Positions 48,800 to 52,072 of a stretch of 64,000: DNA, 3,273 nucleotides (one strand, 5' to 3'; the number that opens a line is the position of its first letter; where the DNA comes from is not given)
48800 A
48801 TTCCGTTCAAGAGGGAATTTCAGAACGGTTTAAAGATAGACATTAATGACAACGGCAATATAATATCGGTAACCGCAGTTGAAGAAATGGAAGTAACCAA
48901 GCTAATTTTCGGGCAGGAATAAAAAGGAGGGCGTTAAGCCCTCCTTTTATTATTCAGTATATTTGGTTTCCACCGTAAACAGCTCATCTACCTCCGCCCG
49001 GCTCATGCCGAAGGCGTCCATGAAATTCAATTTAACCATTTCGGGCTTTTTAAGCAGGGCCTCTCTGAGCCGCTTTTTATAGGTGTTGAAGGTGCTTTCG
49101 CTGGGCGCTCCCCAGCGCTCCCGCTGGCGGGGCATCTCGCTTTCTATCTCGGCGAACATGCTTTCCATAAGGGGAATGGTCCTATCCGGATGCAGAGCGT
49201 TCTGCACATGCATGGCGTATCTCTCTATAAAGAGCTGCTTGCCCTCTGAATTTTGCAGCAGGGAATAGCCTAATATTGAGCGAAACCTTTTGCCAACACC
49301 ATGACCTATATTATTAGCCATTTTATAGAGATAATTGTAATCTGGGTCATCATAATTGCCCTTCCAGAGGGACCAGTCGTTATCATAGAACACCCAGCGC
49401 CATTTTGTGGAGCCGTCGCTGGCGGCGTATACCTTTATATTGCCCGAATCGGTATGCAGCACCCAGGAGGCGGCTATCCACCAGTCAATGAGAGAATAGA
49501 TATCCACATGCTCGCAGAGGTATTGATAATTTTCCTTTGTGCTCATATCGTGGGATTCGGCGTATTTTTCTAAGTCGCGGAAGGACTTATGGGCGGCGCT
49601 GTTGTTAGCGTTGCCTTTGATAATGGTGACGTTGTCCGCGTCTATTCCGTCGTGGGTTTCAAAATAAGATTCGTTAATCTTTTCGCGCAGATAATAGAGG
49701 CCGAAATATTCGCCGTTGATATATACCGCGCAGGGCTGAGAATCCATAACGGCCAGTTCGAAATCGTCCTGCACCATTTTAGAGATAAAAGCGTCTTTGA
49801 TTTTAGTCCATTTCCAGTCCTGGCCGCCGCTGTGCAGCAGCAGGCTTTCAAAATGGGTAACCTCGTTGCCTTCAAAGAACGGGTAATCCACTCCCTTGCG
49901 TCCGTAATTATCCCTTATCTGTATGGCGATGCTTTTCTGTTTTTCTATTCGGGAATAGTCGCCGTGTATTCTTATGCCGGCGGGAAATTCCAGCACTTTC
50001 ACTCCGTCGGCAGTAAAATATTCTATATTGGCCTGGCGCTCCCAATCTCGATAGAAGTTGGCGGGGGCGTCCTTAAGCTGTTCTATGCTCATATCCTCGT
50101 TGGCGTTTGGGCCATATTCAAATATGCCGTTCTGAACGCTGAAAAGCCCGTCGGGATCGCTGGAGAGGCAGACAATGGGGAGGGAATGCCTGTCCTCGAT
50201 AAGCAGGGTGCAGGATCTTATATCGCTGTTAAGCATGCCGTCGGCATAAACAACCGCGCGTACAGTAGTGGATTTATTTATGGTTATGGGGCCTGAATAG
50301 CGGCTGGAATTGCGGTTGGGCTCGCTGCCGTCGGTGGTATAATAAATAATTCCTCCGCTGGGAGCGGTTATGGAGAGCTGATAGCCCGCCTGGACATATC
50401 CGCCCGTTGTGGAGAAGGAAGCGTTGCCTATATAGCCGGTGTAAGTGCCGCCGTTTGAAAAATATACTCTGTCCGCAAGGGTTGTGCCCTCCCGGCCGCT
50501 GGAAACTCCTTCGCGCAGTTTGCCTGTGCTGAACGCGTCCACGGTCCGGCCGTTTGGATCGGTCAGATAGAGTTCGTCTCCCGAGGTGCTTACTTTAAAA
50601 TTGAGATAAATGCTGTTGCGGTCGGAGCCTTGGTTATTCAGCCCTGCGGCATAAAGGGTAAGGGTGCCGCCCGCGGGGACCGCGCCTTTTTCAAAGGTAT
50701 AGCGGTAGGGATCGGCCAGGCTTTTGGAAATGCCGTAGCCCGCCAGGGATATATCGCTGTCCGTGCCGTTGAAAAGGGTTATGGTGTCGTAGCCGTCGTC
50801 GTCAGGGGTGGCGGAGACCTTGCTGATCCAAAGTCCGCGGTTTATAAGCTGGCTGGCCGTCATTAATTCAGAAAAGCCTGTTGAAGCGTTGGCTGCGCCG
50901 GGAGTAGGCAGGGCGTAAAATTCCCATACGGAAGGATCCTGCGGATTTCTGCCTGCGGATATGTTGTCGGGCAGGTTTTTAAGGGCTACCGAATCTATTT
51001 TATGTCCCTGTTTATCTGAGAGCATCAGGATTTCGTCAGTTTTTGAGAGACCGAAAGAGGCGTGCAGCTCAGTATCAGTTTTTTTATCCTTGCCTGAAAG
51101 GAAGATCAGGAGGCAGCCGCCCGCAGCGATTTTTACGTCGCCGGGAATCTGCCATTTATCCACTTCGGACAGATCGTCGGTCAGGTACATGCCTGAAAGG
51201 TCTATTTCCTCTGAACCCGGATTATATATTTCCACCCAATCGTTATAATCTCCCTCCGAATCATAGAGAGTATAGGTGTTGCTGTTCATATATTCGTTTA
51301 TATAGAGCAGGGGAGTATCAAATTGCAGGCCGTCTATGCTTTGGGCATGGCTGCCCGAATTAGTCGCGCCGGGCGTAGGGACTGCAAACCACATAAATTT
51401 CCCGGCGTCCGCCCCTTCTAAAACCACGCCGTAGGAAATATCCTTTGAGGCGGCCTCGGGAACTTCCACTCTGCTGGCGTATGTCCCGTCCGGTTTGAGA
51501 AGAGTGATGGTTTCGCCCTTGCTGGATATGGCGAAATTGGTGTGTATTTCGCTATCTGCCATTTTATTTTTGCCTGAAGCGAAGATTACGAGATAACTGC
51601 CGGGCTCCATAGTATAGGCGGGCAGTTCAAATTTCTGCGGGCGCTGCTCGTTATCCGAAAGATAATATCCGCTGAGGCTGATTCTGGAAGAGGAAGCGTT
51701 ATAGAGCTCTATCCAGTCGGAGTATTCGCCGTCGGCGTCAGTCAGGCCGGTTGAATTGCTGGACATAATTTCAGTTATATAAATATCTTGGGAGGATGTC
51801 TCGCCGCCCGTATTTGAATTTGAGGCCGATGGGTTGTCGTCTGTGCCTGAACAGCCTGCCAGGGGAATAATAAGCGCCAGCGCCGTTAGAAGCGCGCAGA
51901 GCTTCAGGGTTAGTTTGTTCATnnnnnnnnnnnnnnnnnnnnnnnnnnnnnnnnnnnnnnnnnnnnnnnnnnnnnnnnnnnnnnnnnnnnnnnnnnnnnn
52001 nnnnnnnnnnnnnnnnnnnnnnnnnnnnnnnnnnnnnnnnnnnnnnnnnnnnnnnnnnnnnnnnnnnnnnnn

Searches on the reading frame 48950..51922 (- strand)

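Call 35: search_protein_families(library=pfam, proteins=[window:48950-51922:-], max_evalue=0.00001)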
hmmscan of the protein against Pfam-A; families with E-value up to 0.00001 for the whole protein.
window:48950-51922:- (990 aa): 4 families
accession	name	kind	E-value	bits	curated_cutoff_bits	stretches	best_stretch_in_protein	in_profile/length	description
PF00932.25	LTD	-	1.7e-47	160.7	34.3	3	42-153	3-106/109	Lamin Tail Domain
PF08757.17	CotH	-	2.4e-34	119.8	23.8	1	650-959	1-318/322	CotH kinase protein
PF13290.12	CHB_HEX_C_1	-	4.4e-18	65.4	22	1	506-568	2-65/67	Chitobiase/beta-hexosaminidase C-terminal domain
PF13287.12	Fn3_assoc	-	6e-16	58.7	23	1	518-572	3-58/59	Fn3 associated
